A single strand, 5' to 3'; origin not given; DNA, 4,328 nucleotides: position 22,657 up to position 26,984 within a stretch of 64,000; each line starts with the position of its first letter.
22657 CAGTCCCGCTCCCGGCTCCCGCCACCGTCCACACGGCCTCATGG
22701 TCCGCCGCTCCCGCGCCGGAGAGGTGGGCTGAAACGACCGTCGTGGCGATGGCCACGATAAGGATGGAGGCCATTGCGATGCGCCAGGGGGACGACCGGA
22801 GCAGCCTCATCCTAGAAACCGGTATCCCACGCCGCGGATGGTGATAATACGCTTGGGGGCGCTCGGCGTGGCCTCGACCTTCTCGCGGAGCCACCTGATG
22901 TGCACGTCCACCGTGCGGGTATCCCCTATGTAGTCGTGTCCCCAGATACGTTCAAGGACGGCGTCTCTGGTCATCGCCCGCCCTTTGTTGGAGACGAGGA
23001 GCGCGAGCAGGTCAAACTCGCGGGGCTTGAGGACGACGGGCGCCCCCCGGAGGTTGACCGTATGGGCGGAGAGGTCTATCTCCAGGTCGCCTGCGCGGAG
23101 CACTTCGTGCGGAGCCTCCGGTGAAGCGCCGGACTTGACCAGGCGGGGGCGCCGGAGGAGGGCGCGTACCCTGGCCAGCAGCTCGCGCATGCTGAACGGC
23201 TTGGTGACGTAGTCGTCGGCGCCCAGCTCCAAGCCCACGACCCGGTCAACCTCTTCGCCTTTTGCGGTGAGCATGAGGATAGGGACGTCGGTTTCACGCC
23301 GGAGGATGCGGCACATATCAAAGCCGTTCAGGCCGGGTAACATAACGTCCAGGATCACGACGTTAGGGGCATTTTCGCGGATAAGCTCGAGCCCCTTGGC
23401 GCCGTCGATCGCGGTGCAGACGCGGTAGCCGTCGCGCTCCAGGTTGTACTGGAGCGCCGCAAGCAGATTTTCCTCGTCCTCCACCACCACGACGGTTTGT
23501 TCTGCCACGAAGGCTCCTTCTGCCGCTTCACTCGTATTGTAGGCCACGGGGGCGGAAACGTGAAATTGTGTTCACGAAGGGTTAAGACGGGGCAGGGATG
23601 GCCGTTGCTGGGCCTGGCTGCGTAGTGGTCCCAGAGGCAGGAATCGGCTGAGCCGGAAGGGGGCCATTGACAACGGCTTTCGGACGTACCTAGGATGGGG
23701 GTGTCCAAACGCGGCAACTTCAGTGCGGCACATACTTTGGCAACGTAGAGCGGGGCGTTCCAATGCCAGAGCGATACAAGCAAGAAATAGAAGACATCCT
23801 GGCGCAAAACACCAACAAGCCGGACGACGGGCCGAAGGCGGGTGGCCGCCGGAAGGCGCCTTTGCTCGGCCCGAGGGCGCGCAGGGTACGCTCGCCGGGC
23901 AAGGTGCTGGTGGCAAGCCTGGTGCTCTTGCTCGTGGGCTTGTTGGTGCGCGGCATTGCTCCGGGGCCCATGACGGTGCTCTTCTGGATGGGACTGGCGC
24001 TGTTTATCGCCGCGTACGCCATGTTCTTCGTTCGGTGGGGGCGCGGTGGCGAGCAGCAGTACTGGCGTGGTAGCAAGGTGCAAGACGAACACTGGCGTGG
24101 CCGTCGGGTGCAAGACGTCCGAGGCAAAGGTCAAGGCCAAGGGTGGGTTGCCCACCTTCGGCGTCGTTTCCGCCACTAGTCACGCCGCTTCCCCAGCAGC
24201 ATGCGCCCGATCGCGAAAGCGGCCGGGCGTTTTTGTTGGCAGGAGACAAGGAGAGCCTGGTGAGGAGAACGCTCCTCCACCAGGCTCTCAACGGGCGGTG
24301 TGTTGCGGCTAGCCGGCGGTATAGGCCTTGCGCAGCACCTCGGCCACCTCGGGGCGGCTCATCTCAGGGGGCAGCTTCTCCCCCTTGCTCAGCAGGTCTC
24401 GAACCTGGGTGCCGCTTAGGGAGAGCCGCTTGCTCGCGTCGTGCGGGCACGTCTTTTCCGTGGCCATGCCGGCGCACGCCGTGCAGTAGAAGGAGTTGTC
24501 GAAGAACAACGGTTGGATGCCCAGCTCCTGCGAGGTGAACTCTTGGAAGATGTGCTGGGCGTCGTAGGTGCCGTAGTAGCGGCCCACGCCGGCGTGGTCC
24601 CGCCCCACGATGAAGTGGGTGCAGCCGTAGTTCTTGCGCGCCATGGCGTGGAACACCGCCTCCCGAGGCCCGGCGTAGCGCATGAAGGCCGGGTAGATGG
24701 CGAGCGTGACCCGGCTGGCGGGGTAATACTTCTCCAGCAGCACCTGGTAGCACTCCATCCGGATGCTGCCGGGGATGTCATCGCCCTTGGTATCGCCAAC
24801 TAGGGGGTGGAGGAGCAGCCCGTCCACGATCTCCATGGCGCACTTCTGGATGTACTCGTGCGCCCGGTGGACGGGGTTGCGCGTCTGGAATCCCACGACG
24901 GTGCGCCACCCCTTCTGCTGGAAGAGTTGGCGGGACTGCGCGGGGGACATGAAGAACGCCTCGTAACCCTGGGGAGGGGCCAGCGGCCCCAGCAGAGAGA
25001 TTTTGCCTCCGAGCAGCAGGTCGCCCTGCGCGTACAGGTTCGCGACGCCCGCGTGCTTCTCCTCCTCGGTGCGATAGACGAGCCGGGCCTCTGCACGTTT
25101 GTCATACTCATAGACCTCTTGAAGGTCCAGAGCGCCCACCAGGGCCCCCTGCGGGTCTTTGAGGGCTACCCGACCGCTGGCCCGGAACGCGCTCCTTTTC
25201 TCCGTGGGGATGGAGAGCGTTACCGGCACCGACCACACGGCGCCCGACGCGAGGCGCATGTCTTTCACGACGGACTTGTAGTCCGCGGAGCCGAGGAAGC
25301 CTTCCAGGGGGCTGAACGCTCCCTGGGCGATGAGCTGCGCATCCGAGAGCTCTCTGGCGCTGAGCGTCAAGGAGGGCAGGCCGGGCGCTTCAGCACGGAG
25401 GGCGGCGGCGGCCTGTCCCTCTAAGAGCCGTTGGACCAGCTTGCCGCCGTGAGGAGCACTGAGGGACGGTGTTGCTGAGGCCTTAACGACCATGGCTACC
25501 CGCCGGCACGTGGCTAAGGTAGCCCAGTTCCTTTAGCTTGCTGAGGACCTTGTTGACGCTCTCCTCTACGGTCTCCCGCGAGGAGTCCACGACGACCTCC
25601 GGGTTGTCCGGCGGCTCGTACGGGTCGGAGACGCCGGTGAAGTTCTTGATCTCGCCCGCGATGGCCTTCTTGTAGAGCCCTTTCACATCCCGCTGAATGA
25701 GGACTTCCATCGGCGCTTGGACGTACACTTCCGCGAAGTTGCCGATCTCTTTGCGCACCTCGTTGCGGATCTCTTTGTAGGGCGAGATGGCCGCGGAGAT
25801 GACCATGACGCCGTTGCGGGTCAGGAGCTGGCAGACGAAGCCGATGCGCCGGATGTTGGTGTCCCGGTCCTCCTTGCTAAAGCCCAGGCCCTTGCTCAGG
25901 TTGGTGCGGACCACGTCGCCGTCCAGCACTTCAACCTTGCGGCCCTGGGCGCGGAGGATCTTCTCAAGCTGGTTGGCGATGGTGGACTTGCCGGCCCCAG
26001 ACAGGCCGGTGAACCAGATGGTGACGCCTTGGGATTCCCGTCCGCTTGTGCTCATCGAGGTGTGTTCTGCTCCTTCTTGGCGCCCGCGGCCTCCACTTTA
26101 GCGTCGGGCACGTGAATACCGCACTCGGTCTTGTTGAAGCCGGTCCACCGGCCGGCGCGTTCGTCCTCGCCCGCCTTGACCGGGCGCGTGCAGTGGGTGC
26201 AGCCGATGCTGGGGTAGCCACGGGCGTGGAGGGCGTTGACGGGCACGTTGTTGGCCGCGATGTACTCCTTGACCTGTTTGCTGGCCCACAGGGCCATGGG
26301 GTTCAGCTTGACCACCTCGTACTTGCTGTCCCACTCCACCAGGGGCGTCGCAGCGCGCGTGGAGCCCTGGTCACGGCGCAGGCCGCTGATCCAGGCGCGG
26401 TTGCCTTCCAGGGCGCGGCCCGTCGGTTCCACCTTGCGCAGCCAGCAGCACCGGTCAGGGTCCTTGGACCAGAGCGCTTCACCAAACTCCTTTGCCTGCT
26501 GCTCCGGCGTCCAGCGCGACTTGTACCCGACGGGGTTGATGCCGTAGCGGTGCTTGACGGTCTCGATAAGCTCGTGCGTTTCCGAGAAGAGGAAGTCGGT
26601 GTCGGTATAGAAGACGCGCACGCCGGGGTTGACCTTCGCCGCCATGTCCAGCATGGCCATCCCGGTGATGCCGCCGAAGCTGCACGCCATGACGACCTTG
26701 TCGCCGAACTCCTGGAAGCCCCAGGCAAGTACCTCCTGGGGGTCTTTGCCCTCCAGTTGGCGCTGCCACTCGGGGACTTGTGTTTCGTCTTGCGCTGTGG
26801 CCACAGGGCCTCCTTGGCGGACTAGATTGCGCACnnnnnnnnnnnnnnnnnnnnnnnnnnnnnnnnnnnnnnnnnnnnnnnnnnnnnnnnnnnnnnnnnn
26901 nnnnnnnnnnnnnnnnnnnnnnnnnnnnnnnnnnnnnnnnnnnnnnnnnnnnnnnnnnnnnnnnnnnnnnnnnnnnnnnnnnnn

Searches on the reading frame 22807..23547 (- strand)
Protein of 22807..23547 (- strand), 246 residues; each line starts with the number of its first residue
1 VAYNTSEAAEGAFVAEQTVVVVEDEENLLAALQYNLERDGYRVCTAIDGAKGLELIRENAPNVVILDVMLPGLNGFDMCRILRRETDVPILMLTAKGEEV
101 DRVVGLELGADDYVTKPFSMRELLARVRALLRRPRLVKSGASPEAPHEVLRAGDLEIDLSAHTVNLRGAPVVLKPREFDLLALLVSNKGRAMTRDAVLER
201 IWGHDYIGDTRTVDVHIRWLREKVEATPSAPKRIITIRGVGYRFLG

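Call 6: search_protein_families(library=pfam, proteins=[window:22807-23547:-])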
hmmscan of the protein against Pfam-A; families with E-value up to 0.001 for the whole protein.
window:22807-23547:- (246 aa): 2 families
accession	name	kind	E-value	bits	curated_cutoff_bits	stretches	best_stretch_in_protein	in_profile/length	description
PF00072.30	Response_reg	-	1.1e-29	103.2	30.2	1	19-128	1-111/111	Response regulator receiver domain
PF00486.34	Trans_reg_C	-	8e-28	96.8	26.2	1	169-244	2-77/77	Transcriptional regulatory protein, C terminal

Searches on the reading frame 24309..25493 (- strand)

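Call 6: search_protein_families(library=pfam, proteins=[window:24309-25493:-])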
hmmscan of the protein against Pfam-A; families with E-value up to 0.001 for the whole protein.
window:24309-25493:- (394 aa): 2 families
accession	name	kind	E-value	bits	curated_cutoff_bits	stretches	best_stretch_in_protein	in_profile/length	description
PF01747.23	ATP-sulfurylase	-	2.4e-97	324.9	24.3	1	180-389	3-211/212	ATP-sulfurylase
PF14306.12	PUA_2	-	3.6e-52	176.6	27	1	13-168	2-157/159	PUA-like domain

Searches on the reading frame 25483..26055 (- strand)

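Call 6: search_protein_families(library=pfam, proteins=[window:25483-26055:-])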
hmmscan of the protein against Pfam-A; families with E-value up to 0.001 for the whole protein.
window:25483-26055:- (190 aa): 9 families
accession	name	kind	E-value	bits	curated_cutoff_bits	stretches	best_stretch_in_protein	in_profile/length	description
PF01583.26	APS_kinase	-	5.9e-65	218.4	21.1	1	9-157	1-152/152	Adenylylsulphate kinase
PF08433.16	KTI12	-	2.6e-08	34.2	22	1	13-135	4-128/271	Chromatin associated protein KTI12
PF01656.29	CbiA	-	1.3e-06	28.8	25.4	1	18-81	7-68/125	CobQ/CobB/MinD/ParA nucleotide binding domain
PF13238.12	AAA_18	-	2.7e-06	28.3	29.4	1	13-124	1-109/128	AAA domain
PF13671.12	AAA_33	-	5.9e-06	27.1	27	1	13-122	2-114/143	AAA domain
PF10609.15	ParA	-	9.2e-06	25.7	27.1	1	17-88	11-78/246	NUBPL iron-transfer P-loop NTPase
PF13614.12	AAA_31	-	3.2e-05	24.4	27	1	20-71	12-62/177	AAA domain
PF03308.22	MeaB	-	9e-05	22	23.1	1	11-45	34-68/273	Methylmalonyl Co-A mutase-associated GTPase MeaB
PF00005.33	ABC_tran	-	0.00091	20.3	25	0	9-62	10-66/137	ABC transporter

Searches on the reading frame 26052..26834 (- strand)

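Call 6: search_protein_families(library=pfam, proteins=[window:26052-26834:-])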
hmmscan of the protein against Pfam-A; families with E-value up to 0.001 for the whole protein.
window:26052-26834:- (260 aa): 1 family
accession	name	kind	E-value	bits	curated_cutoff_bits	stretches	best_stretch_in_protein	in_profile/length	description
PF01507.26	PAPS_reduct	-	1.3e-47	162.5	22.5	1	47-218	2-175/175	Phosphoadenosine phosphosulfate reductase domain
